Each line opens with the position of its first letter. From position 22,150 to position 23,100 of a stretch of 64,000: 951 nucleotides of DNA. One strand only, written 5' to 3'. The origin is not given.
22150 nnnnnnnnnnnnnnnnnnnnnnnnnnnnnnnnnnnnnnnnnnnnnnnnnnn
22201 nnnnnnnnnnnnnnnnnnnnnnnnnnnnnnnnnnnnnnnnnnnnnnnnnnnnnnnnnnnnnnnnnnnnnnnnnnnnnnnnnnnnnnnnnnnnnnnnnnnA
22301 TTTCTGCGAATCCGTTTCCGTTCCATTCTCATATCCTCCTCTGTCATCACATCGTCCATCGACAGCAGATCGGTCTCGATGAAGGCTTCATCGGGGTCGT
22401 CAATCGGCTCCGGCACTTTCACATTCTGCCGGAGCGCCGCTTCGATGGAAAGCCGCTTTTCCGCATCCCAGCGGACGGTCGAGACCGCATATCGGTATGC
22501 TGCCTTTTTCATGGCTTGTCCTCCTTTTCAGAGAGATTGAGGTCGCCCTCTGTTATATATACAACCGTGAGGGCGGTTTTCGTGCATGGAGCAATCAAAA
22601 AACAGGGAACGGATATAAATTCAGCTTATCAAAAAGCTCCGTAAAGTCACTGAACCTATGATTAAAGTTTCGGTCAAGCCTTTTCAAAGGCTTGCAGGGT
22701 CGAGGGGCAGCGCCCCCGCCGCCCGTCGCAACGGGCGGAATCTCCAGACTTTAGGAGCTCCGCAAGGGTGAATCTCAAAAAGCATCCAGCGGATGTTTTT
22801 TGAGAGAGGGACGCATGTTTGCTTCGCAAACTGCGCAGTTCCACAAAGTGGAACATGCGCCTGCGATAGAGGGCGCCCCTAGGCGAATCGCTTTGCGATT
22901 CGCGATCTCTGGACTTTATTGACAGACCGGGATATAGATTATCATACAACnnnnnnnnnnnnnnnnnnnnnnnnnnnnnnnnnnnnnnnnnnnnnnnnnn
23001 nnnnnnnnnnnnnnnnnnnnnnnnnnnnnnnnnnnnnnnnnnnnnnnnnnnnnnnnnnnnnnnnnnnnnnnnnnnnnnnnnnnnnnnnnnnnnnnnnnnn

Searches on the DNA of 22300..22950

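Call 70: search_rna_families(source=window, start=22300, end=22950, threshold=evalue, max_evalue=1)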
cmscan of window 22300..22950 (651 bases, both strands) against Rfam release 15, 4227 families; matches with E-value up to 1: 2.
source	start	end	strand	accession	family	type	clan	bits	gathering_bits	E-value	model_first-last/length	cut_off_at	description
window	22525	22701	+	RF02456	Diantho_3_UTR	Cis-reg;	-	19.8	100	0.017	1-205/205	no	Dianthovirus RNA2 3'UTR stem loops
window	22583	22646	+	RF00382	DnaX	Cis-reg; frameshift_element;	-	19.3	35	0.09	1-65/65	no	DnaX ribosomal frameshifting element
